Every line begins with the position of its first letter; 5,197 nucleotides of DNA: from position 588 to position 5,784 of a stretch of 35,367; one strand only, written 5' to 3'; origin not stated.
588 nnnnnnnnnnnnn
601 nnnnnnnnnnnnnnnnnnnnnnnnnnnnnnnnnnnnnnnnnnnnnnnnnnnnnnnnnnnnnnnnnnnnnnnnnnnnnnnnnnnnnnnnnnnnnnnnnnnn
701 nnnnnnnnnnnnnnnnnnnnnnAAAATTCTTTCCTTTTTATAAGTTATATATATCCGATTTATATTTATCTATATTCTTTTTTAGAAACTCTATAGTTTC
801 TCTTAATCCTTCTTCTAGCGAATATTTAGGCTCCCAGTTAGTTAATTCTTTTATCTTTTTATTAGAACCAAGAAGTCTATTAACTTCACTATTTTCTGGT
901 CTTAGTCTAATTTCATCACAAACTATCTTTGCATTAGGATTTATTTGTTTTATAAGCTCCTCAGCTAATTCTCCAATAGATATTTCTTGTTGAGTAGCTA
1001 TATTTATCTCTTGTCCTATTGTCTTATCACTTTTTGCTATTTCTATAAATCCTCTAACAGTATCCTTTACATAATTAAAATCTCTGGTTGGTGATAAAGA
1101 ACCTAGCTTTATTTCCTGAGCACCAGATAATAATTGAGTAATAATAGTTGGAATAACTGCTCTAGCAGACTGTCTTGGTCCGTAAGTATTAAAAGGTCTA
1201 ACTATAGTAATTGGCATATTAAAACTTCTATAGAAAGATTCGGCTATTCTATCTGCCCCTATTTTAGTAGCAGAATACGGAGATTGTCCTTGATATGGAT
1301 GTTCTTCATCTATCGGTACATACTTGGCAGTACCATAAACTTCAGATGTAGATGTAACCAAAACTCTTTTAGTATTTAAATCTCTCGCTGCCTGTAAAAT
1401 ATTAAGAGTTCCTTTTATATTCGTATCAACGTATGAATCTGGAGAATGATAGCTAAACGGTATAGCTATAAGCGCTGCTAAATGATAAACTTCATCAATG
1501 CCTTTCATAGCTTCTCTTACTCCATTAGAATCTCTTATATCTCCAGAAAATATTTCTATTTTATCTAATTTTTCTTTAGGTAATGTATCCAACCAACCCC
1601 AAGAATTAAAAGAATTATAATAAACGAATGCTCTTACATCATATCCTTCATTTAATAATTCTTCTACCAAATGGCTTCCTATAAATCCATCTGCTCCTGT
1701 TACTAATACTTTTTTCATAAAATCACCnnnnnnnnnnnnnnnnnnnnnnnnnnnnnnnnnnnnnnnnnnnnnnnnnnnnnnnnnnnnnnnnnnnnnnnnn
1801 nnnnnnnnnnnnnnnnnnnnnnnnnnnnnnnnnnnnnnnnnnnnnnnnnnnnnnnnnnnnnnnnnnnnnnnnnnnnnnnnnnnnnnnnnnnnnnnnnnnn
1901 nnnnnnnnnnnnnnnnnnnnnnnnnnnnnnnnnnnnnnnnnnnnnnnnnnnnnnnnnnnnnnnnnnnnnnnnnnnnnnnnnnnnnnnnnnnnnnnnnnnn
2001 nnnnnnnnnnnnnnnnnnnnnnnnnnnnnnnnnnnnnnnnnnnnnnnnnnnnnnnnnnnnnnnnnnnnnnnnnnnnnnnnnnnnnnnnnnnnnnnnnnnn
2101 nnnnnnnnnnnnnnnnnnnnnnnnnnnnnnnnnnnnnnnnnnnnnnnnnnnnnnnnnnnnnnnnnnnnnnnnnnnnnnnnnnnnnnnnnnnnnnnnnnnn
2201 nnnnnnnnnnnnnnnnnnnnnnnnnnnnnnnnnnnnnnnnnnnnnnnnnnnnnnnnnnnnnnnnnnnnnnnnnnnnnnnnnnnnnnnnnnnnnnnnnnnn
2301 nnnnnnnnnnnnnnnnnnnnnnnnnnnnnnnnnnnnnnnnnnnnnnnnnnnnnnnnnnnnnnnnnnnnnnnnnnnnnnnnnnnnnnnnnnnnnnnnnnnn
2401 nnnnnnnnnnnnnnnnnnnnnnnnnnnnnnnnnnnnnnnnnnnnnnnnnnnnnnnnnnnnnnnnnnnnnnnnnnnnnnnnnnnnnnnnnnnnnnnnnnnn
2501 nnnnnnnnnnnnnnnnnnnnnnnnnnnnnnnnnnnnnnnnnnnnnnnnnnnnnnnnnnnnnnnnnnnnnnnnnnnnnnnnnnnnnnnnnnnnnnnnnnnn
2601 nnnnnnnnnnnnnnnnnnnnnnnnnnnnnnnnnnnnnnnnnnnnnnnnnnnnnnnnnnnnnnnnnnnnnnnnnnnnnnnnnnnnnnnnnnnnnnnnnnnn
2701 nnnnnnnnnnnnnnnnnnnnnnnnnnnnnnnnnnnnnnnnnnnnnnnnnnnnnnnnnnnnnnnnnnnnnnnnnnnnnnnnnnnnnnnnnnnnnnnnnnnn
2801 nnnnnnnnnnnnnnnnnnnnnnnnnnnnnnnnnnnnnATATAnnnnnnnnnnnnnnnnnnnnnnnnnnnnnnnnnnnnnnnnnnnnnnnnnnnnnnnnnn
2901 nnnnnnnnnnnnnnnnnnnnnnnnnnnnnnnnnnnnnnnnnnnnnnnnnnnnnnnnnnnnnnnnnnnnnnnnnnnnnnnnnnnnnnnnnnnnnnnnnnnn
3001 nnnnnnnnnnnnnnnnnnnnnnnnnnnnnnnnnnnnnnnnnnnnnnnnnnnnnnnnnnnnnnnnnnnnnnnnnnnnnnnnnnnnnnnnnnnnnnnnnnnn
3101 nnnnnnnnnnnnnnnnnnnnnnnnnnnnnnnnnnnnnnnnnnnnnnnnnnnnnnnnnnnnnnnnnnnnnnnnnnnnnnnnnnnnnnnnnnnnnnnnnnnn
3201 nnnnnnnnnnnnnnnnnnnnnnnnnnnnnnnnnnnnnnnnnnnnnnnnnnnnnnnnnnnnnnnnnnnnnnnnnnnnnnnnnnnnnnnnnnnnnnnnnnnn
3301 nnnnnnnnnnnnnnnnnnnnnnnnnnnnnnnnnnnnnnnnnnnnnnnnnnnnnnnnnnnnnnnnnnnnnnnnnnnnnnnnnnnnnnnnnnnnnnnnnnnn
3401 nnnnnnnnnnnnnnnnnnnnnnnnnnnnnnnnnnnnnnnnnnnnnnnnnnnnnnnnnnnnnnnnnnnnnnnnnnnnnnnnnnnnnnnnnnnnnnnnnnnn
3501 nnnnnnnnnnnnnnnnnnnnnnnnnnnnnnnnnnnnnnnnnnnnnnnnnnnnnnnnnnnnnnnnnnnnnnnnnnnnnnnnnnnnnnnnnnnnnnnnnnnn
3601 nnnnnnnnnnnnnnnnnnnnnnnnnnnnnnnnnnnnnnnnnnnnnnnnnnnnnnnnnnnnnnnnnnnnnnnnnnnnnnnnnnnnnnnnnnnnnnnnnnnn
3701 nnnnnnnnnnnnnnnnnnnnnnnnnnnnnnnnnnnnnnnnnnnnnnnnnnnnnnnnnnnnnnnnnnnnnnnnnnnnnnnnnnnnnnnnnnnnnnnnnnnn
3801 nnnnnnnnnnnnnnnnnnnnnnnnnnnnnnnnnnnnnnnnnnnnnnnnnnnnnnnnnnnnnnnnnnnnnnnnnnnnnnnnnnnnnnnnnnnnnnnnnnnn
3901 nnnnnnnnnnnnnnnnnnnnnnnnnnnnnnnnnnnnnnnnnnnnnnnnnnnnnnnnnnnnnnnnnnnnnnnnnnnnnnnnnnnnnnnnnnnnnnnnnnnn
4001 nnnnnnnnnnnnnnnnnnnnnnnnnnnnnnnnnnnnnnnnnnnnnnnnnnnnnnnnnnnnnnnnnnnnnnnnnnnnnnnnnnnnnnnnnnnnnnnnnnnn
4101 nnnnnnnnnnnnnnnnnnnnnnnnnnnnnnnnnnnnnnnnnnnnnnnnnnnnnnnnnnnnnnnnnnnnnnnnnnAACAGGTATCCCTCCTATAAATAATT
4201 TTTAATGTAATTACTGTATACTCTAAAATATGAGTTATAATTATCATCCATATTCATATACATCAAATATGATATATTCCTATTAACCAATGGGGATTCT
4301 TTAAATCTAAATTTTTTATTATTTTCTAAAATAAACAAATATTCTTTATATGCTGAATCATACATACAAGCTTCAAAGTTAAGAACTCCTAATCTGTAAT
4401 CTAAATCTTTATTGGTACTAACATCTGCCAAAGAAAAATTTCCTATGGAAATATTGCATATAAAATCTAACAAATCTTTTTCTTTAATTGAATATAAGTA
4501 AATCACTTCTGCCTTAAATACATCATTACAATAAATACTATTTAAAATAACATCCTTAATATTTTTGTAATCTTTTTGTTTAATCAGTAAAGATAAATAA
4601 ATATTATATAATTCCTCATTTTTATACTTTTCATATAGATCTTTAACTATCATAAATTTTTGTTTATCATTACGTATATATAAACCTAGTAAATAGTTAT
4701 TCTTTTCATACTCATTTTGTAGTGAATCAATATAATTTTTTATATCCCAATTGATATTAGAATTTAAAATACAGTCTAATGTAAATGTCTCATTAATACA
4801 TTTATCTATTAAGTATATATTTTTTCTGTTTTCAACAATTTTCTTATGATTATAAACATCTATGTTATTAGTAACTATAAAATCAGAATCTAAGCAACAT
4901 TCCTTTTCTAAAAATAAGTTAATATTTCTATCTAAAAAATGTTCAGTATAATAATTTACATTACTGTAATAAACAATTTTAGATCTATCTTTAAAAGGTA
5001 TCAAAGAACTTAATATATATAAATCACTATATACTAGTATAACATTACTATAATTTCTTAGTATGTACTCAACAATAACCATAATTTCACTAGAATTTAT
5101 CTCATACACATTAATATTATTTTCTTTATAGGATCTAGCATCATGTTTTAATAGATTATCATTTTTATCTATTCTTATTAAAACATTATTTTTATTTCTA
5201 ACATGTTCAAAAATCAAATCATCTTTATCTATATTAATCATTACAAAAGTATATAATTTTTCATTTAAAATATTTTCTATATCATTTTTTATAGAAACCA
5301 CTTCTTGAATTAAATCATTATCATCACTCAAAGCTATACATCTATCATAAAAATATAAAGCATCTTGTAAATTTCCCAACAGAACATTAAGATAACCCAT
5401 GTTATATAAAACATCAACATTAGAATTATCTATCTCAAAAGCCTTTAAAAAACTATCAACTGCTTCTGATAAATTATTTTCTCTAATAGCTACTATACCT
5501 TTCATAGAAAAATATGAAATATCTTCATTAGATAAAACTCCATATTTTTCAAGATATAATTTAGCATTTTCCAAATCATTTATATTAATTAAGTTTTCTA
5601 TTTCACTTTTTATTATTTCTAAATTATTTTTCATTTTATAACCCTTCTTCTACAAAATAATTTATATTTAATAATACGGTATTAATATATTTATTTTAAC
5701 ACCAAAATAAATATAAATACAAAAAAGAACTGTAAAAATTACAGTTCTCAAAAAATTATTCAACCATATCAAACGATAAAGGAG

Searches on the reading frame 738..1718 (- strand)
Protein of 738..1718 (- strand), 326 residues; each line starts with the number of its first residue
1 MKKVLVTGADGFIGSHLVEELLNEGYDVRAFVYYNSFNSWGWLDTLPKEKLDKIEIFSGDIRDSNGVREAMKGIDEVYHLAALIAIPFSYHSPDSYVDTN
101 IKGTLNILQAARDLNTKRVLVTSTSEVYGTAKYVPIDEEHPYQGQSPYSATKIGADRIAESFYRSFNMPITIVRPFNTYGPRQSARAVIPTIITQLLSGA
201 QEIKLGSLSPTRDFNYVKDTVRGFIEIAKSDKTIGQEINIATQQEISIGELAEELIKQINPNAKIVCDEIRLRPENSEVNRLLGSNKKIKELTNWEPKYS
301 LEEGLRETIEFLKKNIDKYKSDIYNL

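Call 8: search_protein_families(library=ncbifam, proteins=[window:738-1718:-], max_evalue=0.001)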
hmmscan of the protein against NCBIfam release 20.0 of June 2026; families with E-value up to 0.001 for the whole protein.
window:738-1718:- (326 aa): 40 families (the best 25 are shown)
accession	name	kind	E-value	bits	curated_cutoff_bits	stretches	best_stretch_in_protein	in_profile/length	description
TIGR04180.1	EDH_00030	hypoth_equivalog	1.6e-159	529.7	475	1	4-300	1-297/297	NAD-dependent 4,6-dehydratase LegB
TIGR01181.1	dTDP_gluc_dehyt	equivalog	1.9e-50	171.8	365.1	1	3-318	1-317/321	dTDP-glucose 4,6-dehydratase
TIGR01179.1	galE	equivalog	2.8e-38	131.6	262.3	1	3-316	1-329/332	UDP-glucose 4-epimerase GalE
TIGR01472.1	gmd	equivalog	4.4e-33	114.9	415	1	2-310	1-336/342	GDP-mannose 4,6-dehydratase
NF011728.1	PRK15181.1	equivalog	1.6e-31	109.6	760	1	2-319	16-341/348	Vi polysaccharide biosynthesis UDP-N-acetylglucosaminuronic acid C-4 epimerase TviC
TIGR02622.1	CDP_4_6_dhtase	equivalog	7.9e-29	100.9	278.45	1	2-318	5-336/352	CDP-glucose 4,6-dehydratase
TIGR03466.1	HpnA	hypoth_equivalog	1.2e-28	99.9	367.65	1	3-198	2-190/327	hopanoid-associated sugar epimerase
NF007582.0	PRK10217.1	equivalog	2.2e-28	99.4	698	1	1-316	1-335/355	dTDP-glucose 4,6-dehydratase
NF007490.0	PRK10084.1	subfamily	3e-28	98.9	649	1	3-316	2-338/361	dTDP-glucose 4,6-dehydratase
NF007956.0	PRK10675.1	subfamily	3.4e-23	82.3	394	1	3-184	2-186/338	UDP-glucose 4-epimerase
TIGR03589.1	PseB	equivalog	2.8e-22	79.1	407.75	1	2-260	5-245/324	UDP-N-acetylglucosamine 4,6-dehydratase (inverting)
NF052578.1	StrlDmthSdmBMthl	equivalog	4.8e-22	79.1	600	1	4-253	3-239/328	sterol demethylase protein SdmB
NF047922.1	GDPFucSynFcl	equivalog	2.3e-21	76.6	500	1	62-315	40-304/308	GDP-L-fucose synthase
NF005998.1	PRK08125.1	equivalog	4.7e-21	74.8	777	1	2-311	316-648/649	bifunctional UDP-4-amino-4-deoxy-L-arabinose formyltransferase/UDP-glucuronic acid oxidase ArnA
NF042423.1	oxyalk_red_Shew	equivalog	5.6e-21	74.9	580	1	2-228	9-221/331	2-alkyl-3-oxoalkanoate reductase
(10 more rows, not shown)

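Call 32: find_encoding_contigs(protein=window:738-1718:-, flank=10000, max_places=4)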
Protein window:738-1718:- (326 aa): 9 contigs read that carry it; 4 places shown.
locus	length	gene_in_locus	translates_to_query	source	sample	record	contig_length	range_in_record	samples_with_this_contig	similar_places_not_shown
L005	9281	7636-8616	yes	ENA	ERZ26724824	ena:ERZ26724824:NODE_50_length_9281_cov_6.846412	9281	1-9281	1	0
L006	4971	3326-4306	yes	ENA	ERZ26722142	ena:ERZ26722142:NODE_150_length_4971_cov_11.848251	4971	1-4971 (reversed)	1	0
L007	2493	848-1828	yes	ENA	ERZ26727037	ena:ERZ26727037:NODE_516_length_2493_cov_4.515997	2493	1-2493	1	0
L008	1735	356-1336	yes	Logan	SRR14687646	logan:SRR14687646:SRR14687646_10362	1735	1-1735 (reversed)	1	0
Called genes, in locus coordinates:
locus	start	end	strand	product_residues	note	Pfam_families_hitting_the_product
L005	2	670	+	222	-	?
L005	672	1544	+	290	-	PF00551:Formyl_trans_N, PF02911:Formyl_trans_C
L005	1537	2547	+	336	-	PF04101:Glyco_tran_28_C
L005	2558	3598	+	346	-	PF03102:NeuB, PF08666:SAF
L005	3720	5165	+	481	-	PF07719:TPR_2 (faint), PF13181:TPR_8 (faint), PF00515:TPR_1 (faint), PF13414:TPR_11 (faint)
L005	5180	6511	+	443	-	PF00535:Glycos_transf_2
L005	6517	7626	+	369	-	-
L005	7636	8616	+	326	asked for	PF00106:adh_short, PF01073:3Beta_HSD, PF01370:Epimerase, PF02719:Polysacc_synt_2, PF04321:RmlD_sub_bind, PF07993:NAD_binding_4, PF13460:NAD_binding_10, PF16363:GDP_Man_Dehyd, +1 more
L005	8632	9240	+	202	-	PF00155:Aminotran_1_2 (weak), PF01041:DegT_DnrJ_EryC1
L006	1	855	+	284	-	?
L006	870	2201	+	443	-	PF00535:Glycos_transf_2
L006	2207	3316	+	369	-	-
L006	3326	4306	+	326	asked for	PF00106:adh_short, PF01073:3Beta_HSD, PF01370:Epimerase, PF02719:Polysacc_synt_2, PF04321:RmlD_sub_bind, PF07993:NAD_binding_4, PF13460:NAD_binding_10, PF16363:GDP_Man_Dehyd, +1 more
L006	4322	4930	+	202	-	PF00155:Aminotran_1_2 (weak), PF01041:DegT_DnrJ_EryC1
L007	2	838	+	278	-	?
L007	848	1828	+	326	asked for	PF00106:adh_short, PF01073:3Beta_HSD, PF01370:Epimerase, PF02719:Polysacc_synt_2, PF04321:RmlD_sub_bind, PF07993:NAD_binding_4, PF13460:NAD_binding_10, PF16363:GDP_Man_Dehyd, +1 more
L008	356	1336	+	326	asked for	PF00106:adh_short, PF01073:3Beta_HSD, PF01370:Epimerase, PF02719:Polysacc_synt_2, PF04321:RmlD_sub_bind, PF07993:NAD_binding_4, PF13460:NAD_binding_10, PF16363:GDP_Man_Dehyd, +1 more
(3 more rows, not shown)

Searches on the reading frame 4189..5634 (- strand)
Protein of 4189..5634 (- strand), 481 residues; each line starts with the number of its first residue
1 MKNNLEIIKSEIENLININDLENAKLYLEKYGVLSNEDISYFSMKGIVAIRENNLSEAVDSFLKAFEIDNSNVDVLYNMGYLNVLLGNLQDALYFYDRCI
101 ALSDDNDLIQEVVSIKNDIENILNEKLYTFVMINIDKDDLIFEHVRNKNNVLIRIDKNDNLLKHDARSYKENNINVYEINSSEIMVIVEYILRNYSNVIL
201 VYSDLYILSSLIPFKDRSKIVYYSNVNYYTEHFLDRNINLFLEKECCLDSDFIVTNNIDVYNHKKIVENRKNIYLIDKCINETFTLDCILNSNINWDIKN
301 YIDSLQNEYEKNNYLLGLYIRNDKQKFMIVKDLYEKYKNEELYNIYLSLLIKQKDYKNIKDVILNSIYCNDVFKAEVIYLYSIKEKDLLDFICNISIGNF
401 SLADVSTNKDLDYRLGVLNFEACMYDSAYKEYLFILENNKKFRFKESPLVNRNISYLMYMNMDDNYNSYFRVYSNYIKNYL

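Call 5: search_protein_families(library=pfam, proteins=[window:4189-5634:-], max_evalue=1)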
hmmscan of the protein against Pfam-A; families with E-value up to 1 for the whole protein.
window:4189-5634:- (481 aa): 10 families
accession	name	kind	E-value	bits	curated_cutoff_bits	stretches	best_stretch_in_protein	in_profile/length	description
PF07719.23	TPR_2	-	3.3e-08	33.5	27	2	74-106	2-34/34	Tetratricopeptide repeat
PF00515.34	TPR_1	-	9.5e-08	32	27.8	1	74-106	2-34/34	Tetratricopeptide repeat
PF13414.12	TPR_11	-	3.1e-06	27.2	26.8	1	53-87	8-42/42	TPR repeat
PF13181.12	TPR_8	-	1e-05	25.7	25.7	2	74-105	2-33/34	Tetratricopeptide repeat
PF13431.12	TPR_17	-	0.001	19.6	24.4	1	62-93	2-33/34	Tetratricopeptide repeat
PF13424.12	TPR_12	-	0.01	16.4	30.1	1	55-103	26-75/77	Tetratricopeptide repeat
PF13432.12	TPR_16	-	0.031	15.2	32.7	1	44-105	2-63/65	Tetratricopeptide repeat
PF14559.12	TPR_19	-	0.06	14.1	25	1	50-96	2-48/68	Tetratricopeptide repeat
PF24575.1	TPR_Slam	-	0.081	13.8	35.2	1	2-79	9-87/104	Surface lipoprotein assembly modifier, N-terminal TPR repeats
PF13174.12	TPR_6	-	0.59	11.4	26.3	1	74-101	1-28/33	Tetratricopeptide repeat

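Call 6: search_protein_families(library=ncbifam, proteins=[window:4189-5634:-], max_evalue=1)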
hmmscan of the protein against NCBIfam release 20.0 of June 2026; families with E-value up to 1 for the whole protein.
window:4189-5634:- (481 aa): 4 families
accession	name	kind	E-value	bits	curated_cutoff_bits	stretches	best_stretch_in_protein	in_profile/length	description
NF040959.1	MamA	equivalog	0.00013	21.5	200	1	40-106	38-104/204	magnetosome protein MamA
TIGR02917.1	PEP_TPR_lipo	equivalog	0.0084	14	312.2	1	38-103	464-529/899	XrtA/PEP-CTERM system TPR-repeat protein PrsT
TIGR02521.1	type_IV_pilW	equivalog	0.01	15.4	154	1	42-103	138-199/234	type IV pilus biogenesis/stability protein PilW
TIGR02552.1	LcrH_SycD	equivalog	0.018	14.8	104.8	1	46-111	59-124/136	SycD/LcrH family type III secretion system chaperone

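Call 36: find_encoding_contigs(protein=window:4189-5634:-, flank=10000, max_places=3)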
Protein window:4189-5634:- (481 aa): 13 contigs read that carry it; 3 places shown.
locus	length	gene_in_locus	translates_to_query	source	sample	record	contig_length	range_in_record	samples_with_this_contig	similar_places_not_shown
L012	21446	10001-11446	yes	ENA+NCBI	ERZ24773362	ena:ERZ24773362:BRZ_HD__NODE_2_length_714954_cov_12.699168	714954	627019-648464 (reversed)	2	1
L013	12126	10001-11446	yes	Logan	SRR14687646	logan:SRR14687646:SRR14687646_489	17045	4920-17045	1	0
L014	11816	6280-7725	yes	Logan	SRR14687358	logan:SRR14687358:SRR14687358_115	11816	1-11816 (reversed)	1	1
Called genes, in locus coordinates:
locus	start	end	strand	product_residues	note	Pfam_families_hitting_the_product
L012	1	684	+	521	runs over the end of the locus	PF00515:TPR_1 (faint), PF07719:TPR_2 (faint), PF13181:TPR_8 (faint), PF13414:TPR_11 (faint)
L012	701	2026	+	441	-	PF00535:Glycos_transf_2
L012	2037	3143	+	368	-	-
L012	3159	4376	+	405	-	PF27117:FliB_C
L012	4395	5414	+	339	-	PF01073:3Beta_HSD, PF01370:Epimerase, PF02719:Polysacc_synt_2, PF04321:RmlD_sub_bind, PF05368:NmrA (weak), PF07993:NAD_binding_4 (weak), PF13460:NAD_binding_10, PF16363:GDP_Man_Dehyd, +1 more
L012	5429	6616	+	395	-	PF00155:Aminotran_1_2, PF01041:DegT_DnrJ_EryC1, PF00266:Aminotran_5, PF01053:Cys_Met_Meta_PP, PF01212:Beta_elim_lyase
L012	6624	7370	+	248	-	PF02348:CTP_transf_3, PF12804:NTP_transf_3 (weak)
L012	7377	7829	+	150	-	PF13302:Acetyltransf_3, PF00583:Acetyltransf_1, PF13673:Acetyltransf_10 (faint), PF13508:Acetyltransf_7 (weak)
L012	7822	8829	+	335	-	PF04101:Glyco_tran_28_C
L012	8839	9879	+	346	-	PF03102:NeuB, PF08666:SAF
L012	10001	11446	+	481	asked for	PF07719:TPR_2 (faint), PF13181:TPR_8 (faint), PF00515:TPR_1 (faint), PF13414:TPR_11 (faint)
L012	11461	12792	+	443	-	PF00535:Glycos_transf_2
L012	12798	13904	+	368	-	-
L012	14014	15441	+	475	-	PF13181:TPR_8 (faint), PF00515:TPR_1 (faint), PF07719:TPR_2 (faint), PF13414:TPR_11 (faint)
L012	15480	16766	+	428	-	-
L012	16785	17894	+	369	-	-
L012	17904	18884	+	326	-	PF00106:adh_short, PF01073:3Beta_HSD, PF01370:Epimerase, PF02719:Polysacc_synt_2, PF04321:RmlD_sub_bind, PF07993:NAD_binding_4, PF13460:NAD_binding_10, PF16363:GDP_Man_Dehyd, +1 more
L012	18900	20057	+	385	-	PF00155:Aminotran_1_2 (weak), PF01041:DegT_DnrJ_EryC1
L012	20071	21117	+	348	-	PF00571:CBS (weak), PF00483:NTP_transferase, PF12804:NTP_transf_3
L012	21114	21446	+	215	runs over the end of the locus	PF00132:Hexapep (faint), PF17836:PglD_N, PF25087:GMPPB_C (faint)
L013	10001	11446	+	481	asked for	PF07719:TPR_2 (faint), PF13181:TPR_8 (faint), PF00515:TPR_1 (faint), PF13414:TPR_11 (faint)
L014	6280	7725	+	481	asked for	PF07719:TPR_2 (faint), PF13181:TPR_8 (faint), PF00515:TPR_1 (faint), PF13414:TPR_11 (faint)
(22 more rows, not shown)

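Call 69: search_protein_families(library=ncbifam, proteins=[L012:15480-16766:+], max_evalue=0.01)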
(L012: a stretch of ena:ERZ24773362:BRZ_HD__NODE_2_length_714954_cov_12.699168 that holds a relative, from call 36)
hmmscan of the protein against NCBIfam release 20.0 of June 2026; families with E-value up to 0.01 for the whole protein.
L012:15480-16766:+ (428 aa): 2 families
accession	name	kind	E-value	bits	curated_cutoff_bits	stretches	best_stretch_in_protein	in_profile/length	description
NF007482.0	PRK10073.1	equivalog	1.8e-10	40.3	423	1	2-215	7-209/334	glycosyltransferase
NF047683.1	TeichurnBiosyTuaG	equivalog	0.00026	20.7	400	1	3-110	8-115/252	teichuronic acid biosynthesis protein TuaG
